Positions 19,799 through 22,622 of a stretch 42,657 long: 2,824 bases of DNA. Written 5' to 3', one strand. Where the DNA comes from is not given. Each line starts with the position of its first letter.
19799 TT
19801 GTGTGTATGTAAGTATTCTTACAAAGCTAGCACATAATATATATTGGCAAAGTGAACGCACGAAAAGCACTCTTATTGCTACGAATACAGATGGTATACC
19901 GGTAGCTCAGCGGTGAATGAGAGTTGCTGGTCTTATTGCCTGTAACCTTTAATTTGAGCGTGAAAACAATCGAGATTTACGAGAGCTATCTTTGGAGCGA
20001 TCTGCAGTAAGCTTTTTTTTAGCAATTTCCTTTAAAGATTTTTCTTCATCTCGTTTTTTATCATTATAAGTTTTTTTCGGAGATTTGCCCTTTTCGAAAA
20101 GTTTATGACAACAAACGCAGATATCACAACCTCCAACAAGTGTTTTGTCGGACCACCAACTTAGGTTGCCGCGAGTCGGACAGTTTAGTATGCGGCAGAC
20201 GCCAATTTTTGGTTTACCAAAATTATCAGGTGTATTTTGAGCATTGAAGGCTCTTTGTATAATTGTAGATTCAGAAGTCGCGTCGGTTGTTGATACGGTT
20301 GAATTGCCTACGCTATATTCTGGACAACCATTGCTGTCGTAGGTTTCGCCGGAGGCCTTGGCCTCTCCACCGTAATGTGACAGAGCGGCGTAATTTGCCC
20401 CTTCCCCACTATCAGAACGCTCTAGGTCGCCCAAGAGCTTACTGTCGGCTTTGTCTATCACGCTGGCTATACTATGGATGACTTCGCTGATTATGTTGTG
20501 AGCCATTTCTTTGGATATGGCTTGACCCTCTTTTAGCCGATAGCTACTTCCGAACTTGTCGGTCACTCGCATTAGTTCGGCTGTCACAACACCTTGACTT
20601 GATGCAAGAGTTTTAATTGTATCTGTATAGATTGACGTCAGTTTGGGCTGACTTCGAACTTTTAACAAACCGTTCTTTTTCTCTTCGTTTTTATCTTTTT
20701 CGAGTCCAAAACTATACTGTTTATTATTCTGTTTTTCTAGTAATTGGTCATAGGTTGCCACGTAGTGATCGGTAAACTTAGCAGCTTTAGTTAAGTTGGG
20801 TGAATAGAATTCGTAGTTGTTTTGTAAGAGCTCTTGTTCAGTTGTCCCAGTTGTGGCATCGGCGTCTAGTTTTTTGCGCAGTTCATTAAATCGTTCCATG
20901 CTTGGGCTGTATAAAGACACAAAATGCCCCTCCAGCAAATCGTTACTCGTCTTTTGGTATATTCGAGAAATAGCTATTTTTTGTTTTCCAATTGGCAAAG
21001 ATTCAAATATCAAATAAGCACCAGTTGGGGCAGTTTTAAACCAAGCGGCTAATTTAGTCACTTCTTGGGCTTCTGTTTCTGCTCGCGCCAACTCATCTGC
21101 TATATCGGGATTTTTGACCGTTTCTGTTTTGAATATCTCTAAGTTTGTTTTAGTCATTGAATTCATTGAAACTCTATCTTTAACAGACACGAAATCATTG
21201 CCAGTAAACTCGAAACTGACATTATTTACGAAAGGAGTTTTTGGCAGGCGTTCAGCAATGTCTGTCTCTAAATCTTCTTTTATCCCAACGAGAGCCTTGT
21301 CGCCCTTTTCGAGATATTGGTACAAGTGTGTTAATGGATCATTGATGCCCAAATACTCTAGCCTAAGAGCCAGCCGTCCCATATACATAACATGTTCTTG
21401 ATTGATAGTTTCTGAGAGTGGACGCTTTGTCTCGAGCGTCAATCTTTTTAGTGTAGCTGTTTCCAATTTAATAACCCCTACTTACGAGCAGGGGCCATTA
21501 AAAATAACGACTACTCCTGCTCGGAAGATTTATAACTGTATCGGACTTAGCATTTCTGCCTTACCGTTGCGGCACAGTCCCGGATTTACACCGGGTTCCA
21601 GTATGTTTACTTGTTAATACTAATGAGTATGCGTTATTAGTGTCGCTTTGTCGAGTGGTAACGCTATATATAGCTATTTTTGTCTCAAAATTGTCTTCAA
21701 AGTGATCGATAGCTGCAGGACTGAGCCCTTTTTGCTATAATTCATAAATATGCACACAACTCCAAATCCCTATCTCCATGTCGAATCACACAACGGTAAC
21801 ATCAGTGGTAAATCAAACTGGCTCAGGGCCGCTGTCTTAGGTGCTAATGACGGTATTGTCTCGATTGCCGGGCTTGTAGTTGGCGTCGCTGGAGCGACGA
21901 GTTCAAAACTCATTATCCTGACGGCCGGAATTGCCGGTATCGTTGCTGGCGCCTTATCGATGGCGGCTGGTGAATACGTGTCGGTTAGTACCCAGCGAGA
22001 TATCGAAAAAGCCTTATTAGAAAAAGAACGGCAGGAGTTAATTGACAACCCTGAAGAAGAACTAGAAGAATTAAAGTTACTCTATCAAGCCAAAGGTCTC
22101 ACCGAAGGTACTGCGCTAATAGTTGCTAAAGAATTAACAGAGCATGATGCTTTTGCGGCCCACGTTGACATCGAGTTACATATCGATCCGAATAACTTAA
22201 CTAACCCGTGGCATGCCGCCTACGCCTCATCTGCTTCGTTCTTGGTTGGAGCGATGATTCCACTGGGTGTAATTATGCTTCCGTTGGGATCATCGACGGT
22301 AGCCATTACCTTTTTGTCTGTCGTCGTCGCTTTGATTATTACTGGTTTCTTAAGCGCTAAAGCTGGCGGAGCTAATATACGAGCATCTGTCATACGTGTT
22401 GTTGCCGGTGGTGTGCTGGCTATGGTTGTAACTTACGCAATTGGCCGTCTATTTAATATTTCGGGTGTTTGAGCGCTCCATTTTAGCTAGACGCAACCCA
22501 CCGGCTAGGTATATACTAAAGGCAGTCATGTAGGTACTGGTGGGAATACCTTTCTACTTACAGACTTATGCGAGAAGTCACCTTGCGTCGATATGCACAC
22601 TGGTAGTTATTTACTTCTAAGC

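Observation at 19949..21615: Compact cobalamin-riboswitch-like leader controlling an orphan zinc-ribbon protein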

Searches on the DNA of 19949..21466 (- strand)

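Call 14: search_rna_families(sources=[L001, L002, L003, L004, L005, L006, L007, L008, L009, L010, L011, L012, L013, L016, L017, L018, L019, L020], threshold=gathering)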
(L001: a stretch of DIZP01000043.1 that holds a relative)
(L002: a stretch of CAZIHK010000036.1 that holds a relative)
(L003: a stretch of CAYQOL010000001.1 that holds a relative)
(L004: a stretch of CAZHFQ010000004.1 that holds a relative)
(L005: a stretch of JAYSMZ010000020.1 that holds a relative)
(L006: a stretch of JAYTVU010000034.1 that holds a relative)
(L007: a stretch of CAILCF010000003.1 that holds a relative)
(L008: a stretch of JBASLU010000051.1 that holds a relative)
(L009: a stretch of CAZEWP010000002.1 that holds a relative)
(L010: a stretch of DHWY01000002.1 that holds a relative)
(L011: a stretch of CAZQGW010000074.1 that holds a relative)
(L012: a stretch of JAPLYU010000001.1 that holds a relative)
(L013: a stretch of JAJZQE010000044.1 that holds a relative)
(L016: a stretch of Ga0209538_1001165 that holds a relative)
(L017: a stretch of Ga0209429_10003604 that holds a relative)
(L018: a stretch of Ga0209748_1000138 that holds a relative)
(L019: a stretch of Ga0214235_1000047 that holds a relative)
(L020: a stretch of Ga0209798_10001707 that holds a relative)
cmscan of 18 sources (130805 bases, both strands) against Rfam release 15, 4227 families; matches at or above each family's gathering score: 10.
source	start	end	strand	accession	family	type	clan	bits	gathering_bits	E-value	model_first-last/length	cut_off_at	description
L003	3798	3929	+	RF00174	Cobalamin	Cis-reg; riboswitch;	CL00101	41.3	31.5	1.1e-06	1-189/189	no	Cobalamin riboswitch aptamer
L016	1109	1240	+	RF00174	Cobalamin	Cis-reg; riboswitch;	CL00101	37.7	31.5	1.1e-05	1-189/189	no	Cobalamin riboswitch aptamer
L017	2742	2873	+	RF00174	Cobalamin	Cis-reg; riboswitch;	CL00101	37.7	31.5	1.1e-05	1-189/189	no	Cobalamin riboswitch aptamer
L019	2787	2920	+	RF00174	Cobalamin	Cis-reg; riboswitch;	CL00101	37.3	31.5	1.5e-05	1-189/189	no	Cobalamin riboswitch aptamer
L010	3827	3975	+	RF00174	Cobalamin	Cis-reg; riboswitch;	CL00101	36.8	31.5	2e-05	1-189/189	no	Cobalamin riboswitch aptamer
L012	3693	3816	+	RF00174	Cobalamin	Cis-reg; riboswitch;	CL00101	34.8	31.5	7.8e-05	1-189/189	no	Cobalamin riboswitch aptamer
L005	3812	3937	+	RF00174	Cobalamin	Cis-reg; riboswitch;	CL00101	34.6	31.5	8.6e-05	1-189/189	no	Cobalamin riboswitch aptamer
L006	2907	3055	+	RF00174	Cobalamin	Cis-reg; riboswitch;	CL00101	33.5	31.5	0.00018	1-189/189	no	Cobalamin riboswitch aptamer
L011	2194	2255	+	RF00174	Cobalamin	Cis-reg; riboswitch;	CL00101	32.5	31.5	0.00036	47-167/189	no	Cobalamin riboswitch aptamer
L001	3825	3951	+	RF00174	Cobalamin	Cis-reg; riboswitch;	CL00101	31.9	31.5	0.00052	1-189/189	no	Cobalamin riboswitch aptamer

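Call 18: search_rna_families(sources=[L002, L004, L007, L008, L009, L013, L018, L020], threshold=evalue, max_evalue=1)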
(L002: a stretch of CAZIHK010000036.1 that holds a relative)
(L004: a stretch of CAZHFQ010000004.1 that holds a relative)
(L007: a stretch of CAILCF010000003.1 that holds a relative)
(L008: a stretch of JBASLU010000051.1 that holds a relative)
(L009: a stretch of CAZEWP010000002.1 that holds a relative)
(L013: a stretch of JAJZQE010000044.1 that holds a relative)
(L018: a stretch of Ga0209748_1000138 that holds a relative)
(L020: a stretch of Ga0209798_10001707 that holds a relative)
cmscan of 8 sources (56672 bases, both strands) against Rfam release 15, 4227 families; matches with E-value up to 1: 9.
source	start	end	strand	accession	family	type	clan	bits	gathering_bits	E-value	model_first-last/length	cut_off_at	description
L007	3810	3935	+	RF00174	Cobalamin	Cis-reg; riboswitch;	CL00101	31.3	31.5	0.00034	1-189/189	no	Cobalamin riboswitch aptamer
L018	2800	2913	+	RF00174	Cobalamin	Cis-reg; riboswitch;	CL00101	30.6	31.5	0.00054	1-189/189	no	Cobalamin riboswitch aptamer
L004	3818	3967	+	RF00174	Cobalamin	Cis-reg; riboswitch;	CL00101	30.1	31.5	0.00072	1-189/189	no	Cobalamin riboswitch aptamer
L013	3805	3933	+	RF00174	Cobalamin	Cis-reg; riboswitch;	CL00101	30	31.5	0.00081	1-189/189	no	Cobalamin riboswitch aptamer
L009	3796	3947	+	RF00174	Cobalamin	Cis-reg; riboswitch;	CL00101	29.6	31.5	0.001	1-189/189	no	Cobalamin riboswitch aptamer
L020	2855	2917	+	RF00174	Cobalamin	Cis-reg; riboswitch;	CL00101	28.4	31.5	0.0022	47-167/189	no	Cobalamin riboswitch aptamer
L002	776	910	+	RF00174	Cobalamin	Cis-reg; riboswitch;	CL00101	28.2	31.5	0.0026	1-189/189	no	Cobalamin riboswitch aptamer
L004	253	385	-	RF02060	STnc410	Gene; sRNA;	-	24.4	50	0.39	1-158/158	no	Enterobacterial sRNA STnc410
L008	3785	3872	+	RF00174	Cobalamin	Cis-reg; riboswitch;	CL00101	22.9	31.5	0.087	49-166/189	no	Cobalamin riboswitch aptamer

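Call 19: search_rna_families(sources=[L015, L022, L023, L024, L025, L026, L027], threshold=evalue, max_evalue=1)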
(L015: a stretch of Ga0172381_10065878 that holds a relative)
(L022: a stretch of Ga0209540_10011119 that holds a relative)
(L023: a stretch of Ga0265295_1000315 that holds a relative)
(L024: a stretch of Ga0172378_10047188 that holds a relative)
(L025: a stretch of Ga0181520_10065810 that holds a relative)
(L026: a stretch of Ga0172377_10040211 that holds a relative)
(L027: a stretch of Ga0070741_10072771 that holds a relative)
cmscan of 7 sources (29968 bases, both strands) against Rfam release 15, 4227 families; matches with E-value up to 1: 7.
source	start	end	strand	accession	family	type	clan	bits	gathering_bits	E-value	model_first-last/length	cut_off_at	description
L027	1199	1271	-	RF00005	tRNA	Gene; tRNA;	CL00001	62.6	29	1.6e-11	1-71/71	no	tRNA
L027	2346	2428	+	RF01689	AdoCbl-II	Cis-reg; riboswitch;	CL00101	37.9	36.5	9.5e-06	1-81/81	no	AdoCbl-II (Cobalamin/B12) riboswitch aptamer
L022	2742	2873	+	RF00174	Cobalamin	Cis-reg; riboswitch;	CL00101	37.7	31.5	2.5e-06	1-189/189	no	Cobalamin riboswitch aptamer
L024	1251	1373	+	RF00174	Cobalamin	Cis-reg; riboswitch;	CL00101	35.1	31.5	1.4e-05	1-189/189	no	Cobalamin riboswitch aptamer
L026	269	396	+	RF00174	Cobalamin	Cis-reg; riboswitch;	CL00101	34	31.5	2.9e-05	1-189/189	no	Cobalamin riboswitch aptamer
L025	2096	2157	+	RF00174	Cobalamin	Cis-reg; riboswitch;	CL00101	32.5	31.5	8.3e-05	47-167/189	no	Cobalamin riboswitch aptamer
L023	2791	2934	+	RF00174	Cobalamin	Cis-reg; riboswitch;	CL00101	25.1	31.5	0.011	1-189/189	no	Cobalamin riboswitch aptamer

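Call 46: search_rna_families(sources=[L032, L033, L034, L036, L037, L038, L039], threshold=evalue, max_evalue=1)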
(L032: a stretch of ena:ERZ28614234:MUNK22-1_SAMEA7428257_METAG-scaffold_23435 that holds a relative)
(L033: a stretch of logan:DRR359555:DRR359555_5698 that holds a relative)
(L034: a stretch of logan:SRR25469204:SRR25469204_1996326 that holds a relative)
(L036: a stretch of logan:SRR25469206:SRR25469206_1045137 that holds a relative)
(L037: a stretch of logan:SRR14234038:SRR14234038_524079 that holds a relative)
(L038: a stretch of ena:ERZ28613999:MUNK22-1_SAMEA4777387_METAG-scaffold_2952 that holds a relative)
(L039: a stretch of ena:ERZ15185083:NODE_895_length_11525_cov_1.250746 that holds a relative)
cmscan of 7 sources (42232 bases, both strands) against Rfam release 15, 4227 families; matches with E-value up to 1: 7.
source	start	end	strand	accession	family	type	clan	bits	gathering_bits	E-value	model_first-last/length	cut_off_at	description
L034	4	75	-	RF00005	tRNA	Gene; tRNA;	CL00001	65.6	29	3.3e-12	1-71/71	no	tRNA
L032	269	398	+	RF01482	AdoCbl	Cis-reg; riboswitch;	CL00101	47.1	50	1.1e-05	1-149/149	no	AdoCbl (Cobalamin/B12) riboswitch aptamer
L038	3789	3922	+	RF00174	Cobalamin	Cis-reg; riboswitch;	CL00101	32.4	31.5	0.00012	1-189/189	no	Cobalamin riboswitch aptamer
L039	3254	3387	+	RF00174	Cobalamin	Cis-reg; riboswitch;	CL00101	32.4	31.5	0.00012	1-189/189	no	Cobalamin riboswitch aptamer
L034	2826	2973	+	RF00174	Cobalamin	Cis-reg; riboswitch;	CL00101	27.5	31.5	0.0031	1-189/189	no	Cobalamin riboswitch aptamer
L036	404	551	+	RF00174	Cobalamin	Cis-reg; riboswitch;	CL00101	27.5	31.5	0.0031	1-189/189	no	Cobalamin riboswitch aptamer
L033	674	781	+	RF00174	Cobalamin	Cis-reg; riboswitch;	CL00101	24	31.5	0.031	48-166/189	no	Cobalamin riboswitch aptamer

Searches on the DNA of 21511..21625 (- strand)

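Call 63: build_rna_model(alignment_id=A3, structure=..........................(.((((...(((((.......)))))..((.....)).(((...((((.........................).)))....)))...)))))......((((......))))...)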
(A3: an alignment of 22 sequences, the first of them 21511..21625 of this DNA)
Model R1 built from alignment A3 (22 sequences, 142 columns); structure: as given.
model positions 114; base pairs 21; branch points 3; effective number of sequences 1.52; information 0.59 bits per position. Calibrated on 0.2 Mb of random sequence (short: E-values are rough).
structure used (alignment columns):
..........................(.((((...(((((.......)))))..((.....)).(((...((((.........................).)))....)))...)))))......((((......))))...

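Call 64: search_with_rna_model(model_id=R1, sources=[window, L001, L002, L003, L004, L005, L006, L007, L008, L009, L010, L011, L012, L013, L014, L015, L016, L018, L019, L020, L021, L023, L024, L026, L027, L028, L029, L031, L032, L033, L034, L037, L038, L040], max_evalue=1)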
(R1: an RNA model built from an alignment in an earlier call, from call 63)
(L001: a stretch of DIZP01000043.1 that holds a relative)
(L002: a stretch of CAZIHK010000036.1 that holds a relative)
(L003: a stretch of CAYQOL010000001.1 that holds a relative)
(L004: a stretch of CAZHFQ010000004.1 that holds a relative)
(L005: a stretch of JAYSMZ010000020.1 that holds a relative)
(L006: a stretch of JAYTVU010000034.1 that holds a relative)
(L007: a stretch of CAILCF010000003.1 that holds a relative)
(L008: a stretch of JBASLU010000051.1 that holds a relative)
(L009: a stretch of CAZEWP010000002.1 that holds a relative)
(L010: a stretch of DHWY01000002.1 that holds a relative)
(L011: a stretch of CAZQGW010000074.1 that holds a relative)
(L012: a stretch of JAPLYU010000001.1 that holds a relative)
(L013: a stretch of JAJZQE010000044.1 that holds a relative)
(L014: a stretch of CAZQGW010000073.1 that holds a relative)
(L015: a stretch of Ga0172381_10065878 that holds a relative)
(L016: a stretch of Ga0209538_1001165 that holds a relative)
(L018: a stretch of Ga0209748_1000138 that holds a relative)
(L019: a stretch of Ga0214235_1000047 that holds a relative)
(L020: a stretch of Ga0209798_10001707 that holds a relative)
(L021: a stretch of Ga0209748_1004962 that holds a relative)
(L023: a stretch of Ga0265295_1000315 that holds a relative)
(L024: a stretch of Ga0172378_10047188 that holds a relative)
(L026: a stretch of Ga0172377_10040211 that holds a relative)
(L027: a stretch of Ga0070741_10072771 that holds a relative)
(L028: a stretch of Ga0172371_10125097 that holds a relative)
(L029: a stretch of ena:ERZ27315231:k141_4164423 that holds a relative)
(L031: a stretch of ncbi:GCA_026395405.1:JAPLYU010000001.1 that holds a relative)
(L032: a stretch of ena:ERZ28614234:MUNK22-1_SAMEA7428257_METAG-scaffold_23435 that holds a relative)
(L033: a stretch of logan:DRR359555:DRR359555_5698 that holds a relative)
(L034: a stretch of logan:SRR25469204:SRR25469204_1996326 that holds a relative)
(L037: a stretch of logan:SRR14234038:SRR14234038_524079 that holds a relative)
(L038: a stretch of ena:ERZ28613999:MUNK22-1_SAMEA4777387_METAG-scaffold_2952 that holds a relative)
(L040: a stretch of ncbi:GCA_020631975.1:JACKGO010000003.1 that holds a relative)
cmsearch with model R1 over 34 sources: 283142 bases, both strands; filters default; matches with E-value up to 1: 30.
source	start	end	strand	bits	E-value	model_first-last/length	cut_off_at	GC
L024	1265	1378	+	131.2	2.2e-23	1-114/114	no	0.39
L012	3707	3821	+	129.7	4.3e-23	1-114/114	no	0.43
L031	7839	7953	+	129.7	4.3e-23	1-114/114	no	0.43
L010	3840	3956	+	127.7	1.1e-22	1-114/114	no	0.45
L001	3840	3956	+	127.4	1.2e-22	1-114/114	no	0.45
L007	3827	3941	+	127.3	1.3e-22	1-114/114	no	0.43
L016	1131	1246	+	127.1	1.5e-22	1-114/114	no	0.41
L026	292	406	+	127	1.5e-22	1-114/114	no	0.42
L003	3820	3932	+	126.9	1.6e-22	1-114/114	no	0.45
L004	3831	3945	+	126.5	1.9e-22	1-114/114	no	0.46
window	21511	21626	-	125.4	3.1e-22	1-114/114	no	0.44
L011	2168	2281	+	124.7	4.3e-22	1-114/114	no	0.48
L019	2811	2926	+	123.9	6.3e-22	1-114/114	no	0.42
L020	2829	2944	+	123.3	8.2e-22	1-114/114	no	0.46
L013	3825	3938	+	123.3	8.4e-22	1-114/114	no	0.37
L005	3826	3942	+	122.5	1.2e-21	1-114/114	no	0.44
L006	2922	3036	+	120.4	3e-21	1-114/114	no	0.47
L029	7838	7952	+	120.4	3e-21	1-114/114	no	0.47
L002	800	915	+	120.4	3.2e-21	1-114/114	no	0.47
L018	2809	2925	+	118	9.3e-21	1-114/114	no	0.45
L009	3818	3928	+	94.1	5.3e-16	1-114/114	no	0.42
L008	3760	3890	+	91.3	2e-15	1-114/114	no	0.36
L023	2823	2946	+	90.9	2.3e-15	1-114/114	no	0.4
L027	2340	2449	+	77.2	1.3e-12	1-114/114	no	0.45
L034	2841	2986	+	55.6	2.5e-08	1-114/114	no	0.4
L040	8383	8500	+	54.8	3.6e-08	1-114/114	no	0.37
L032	265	396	+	53.3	7.4e-08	1-114/114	no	0.42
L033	648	748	+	48.6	6.3e-07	1-114/114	no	0.38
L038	3805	3951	+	43.9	5.5e-06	1-114/114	no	0.39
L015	1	49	+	40.9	2.1e-05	67-114/114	5'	0.43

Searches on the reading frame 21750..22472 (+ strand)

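Call 4: search_protein_families(library=pfam, proteins=[window:21750-22472:+], max_evalue=0.1)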
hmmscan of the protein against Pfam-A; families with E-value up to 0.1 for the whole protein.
window:21750-22472:+ (240 aa): 1 family
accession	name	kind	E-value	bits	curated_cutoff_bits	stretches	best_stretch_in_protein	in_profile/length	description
PF01988.24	VIT1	-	1.1e-66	225.2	28.1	1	25-233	1-214/214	VIT family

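Call 5: search_protein_families(library=ncbifam, proteins=[window:21750-22472:+], max_evalue=0.1)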
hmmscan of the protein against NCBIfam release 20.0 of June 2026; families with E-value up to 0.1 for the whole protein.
window:21750-22472:+ (240 aa): 1 family
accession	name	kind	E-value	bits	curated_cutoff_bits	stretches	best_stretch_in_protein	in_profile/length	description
TIGR00267.1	TIGR00267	hypoth_equivalog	4.7e-08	32.9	156.95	1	26-101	1-73/171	TIGR00267 family protein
